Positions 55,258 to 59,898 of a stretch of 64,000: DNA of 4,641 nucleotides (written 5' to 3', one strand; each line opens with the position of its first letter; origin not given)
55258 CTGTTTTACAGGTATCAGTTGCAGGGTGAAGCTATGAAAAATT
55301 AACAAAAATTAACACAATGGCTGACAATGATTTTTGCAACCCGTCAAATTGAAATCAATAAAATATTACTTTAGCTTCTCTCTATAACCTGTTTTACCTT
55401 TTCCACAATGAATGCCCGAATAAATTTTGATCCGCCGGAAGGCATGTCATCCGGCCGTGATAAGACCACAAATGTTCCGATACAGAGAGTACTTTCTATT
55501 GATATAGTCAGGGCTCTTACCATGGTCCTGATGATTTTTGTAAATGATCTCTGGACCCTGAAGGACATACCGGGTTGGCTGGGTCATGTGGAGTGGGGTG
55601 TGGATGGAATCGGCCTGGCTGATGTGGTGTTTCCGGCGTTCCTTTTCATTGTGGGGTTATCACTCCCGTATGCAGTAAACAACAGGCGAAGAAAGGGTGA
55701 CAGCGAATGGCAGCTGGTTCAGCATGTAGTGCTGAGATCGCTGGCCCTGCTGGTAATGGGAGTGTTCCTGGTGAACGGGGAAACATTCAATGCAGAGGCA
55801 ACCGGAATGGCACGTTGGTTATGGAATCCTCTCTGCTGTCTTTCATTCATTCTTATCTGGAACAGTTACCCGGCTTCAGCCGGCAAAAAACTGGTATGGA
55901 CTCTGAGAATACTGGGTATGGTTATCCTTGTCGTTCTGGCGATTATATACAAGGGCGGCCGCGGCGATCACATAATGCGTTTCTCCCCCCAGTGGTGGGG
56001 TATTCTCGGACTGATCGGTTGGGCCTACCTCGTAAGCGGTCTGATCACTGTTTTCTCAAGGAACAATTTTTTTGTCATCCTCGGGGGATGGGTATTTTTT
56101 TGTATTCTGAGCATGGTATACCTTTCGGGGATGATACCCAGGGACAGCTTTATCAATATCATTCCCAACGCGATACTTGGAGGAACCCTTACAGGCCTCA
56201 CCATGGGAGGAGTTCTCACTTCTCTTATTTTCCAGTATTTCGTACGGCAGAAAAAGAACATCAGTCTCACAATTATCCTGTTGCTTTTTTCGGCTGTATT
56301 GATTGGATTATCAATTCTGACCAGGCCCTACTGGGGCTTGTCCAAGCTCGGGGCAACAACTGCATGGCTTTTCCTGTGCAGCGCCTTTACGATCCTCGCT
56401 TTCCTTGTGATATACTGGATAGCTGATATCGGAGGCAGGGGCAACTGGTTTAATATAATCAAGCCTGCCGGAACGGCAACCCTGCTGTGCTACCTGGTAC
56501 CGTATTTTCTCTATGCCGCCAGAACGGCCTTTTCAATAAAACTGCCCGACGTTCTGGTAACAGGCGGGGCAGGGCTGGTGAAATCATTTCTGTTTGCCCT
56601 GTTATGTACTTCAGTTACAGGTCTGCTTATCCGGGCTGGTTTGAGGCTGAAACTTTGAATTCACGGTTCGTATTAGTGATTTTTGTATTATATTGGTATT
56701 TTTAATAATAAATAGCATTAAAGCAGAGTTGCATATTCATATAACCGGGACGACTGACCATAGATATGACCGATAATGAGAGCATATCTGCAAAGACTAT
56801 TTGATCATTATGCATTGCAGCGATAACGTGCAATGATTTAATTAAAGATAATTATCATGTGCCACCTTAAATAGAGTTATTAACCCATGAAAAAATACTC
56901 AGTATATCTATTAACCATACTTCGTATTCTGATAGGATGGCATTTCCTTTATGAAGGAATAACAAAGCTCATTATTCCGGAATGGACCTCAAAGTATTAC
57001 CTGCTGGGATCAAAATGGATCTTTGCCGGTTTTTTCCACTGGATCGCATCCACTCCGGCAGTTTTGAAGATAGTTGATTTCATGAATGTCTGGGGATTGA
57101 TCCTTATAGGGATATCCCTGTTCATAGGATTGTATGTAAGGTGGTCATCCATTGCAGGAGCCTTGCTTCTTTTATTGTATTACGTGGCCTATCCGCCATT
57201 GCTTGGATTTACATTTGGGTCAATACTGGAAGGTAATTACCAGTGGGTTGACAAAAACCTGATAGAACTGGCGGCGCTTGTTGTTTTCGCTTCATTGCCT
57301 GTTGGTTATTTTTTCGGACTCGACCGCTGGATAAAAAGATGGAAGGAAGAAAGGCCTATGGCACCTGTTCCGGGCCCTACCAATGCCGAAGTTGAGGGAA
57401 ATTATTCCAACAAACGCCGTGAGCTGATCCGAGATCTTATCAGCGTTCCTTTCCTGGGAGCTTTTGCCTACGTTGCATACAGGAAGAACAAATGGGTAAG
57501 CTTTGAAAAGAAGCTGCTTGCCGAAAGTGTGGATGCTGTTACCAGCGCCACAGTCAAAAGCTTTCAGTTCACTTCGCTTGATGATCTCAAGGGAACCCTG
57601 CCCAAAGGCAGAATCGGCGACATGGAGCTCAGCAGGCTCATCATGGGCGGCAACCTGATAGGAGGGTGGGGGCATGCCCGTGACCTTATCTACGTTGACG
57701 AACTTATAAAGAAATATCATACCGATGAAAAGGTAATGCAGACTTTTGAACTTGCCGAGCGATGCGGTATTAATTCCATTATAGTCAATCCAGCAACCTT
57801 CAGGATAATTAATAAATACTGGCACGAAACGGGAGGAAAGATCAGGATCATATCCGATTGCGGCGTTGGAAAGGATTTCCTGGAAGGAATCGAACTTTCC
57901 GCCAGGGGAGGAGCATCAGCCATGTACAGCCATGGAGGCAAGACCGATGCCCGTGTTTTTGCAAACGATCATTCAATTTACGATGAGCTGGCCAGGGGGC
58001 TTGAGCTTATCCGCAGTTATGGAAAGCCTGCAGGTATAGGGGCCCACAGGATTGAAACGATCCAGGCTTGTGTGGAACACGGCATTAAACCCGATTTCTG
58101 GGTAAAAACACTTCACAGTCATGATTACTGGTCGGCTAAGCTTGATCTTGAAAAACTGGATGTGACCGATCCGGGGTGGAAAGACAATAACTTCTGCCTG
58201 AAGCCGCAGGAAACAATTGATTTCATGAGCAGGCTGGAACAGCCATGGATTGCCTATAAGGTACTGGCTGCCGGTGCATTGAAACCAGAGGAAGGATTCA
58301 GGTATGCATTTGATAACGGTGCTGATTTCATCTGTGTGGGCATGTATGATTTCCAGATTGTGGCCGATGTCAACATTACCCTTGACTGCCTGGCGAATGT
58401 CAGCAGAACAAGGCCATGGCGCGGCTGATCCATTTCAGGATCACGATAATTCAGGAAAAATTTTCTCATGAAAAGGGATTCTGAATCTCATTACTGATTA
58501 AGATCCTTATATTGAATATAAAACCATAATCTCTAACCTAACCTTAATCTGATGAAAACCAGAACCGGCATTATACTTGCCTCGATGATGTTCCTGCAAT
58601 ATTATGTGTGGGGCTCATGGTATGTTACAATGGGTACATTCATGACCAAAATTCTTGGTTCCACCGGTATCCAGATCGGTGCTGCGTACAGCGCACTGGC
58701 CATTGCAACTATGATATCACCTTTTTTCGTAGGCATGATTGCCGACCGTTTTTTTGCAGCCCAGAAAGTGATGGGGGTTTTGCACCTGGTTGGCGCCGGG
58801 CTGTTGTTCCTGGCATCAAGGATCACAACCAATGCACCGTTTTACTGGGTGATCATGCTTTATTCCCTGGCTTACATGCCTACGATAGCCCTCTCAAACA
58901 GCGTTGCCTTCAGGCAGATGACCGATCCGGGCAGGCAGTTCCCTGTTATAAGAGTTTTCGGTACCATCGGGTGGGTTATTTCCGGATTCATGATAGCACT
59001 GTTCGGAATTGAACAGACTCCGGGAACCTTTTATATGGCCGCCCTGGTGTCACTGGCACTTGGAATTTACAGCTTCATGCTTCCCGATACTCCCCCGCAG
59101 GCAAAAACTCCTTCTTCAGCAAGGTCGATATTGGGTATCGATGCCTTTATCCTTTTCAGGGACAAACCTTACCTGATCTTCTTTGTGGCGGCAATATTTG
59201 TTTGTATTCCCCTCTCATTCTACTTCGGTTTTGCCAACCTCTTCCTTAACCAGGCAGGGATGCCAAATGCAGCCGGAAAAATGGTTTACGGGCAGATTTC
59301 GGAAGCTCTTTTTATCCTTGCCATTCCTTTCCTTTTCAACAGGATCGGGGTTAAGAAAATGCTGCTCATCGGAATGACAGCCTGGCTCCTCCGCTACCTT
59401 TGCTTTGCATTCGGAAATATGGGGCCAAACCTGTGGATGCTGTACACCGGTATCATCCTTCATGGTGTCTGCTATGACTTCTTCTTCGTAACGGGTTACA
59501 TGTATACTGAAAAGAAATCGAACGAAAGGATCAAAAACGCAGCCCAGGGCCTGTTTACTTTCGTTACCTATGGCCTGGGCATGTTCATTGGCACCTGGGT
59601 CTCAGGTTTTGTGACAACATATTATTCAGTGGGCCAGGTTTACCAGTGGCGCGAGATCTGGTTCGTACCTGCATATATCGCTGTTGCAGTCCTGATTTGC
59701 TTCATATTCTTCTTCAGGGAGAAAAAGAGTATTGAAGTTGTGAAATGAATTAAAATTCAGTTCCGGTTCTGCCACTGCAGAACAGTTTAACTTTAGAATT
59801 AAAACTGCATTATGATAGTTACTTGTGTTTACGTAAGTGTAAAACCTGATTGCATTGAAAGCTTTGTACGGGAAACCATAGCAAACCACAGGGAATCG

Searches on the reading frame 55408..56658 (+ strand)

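Call 18: search_protein_families(library=pfam, proteins=[window:55408-56658:+])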
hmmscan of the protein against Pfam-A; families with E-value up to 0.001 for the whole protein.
window:55408-56658:+ (416 aa): 1 family
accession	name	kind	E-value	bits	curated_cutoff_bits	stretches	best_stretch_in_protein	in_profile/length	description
PF16401.11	DUF5009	-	1.9e-08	34.5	25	1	29-231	3-212/260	Domain of unknown function (DUF5009)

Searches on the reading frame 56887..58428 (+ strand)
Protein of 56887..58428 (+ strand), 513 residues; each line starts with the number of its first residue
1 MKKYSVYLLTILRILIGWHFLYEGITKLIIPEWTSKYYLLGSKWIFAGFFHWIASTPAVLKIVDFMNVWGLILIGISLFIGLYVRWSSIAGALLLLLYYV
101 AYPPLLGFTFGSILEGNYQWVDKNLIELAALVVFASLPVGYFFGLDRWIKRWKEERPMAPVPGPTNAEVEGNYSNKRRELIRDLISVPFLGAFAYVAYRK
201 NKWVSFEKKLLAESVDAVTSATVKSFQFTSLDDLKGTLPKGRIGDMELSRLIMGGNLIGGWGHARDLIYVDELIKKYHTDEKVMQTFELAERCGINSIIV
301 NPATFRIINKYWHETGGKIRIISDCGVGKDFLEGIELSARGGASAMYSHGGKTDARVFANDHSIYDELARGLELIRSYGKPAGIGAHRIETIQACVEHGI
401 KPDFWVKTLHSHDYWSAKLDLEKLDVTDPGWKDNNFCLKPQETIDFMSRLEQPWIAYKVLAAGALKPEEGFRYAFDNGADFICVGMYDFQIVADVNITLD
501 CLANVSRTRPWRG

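Call 18: search_protein_families(library=pfam, proteins=[window:56887-58428:+])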
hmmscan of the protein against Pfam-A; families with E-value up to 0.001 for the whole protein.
window:56887-58428:+ (513 aa): 1 family
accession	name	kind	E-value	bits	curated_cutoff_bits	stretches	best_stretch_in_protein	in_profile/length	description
PF07681.17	DoxX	-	2.1e-06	28.7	23.6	1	9-98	2-79/85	DoxX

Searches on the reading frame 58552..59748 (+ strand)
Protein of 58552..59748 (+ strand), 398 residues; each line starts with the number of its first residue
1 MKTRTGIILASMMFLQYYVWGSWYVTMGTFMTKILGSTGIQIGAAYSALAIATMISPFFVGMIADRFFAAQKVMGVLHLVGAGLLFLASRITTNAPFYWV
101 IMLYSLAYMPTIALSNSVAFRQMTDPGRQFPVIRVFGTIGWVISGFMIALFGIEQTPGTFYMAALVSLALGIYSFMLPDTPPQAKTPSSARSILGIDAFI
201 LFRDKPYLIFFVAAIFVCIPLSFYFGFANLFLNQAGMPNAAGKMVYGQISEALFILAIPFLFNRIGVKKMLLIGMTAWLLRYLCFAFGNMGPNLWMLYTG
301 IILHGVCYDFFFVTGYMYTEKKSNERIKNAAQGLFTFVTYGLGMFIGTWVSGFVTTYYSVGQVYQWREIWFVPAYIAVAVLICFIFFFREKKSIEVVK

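Call 18: search_protein_families(library=pfam, proteins=[window:58552-59748:+])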
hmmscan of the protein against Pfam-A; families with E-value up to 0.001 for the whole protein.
window:58552-59748:+ (398 aa): 4 families
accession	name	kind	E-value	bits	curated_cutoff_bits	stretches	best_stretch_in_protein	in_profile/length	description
PF03825.22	Nuc_H_symport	-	1.5e-116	390.1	25.9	1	7-392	5-399/400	Nucleoside H+ symporter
PF12832.13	MFS_1_like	-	1.3e-31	110.5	25.2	1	8-365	3-372/373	MFS_1 like family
PF07690.21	MFS_1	-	8.5e-25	87.8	33.4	2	249-392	43-176/347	Major Facilitator Superfamily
PF01306.25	LacY_symp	-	5.1e-10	39.1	24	1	7-396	10-408/413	LacY proton/sugar symporter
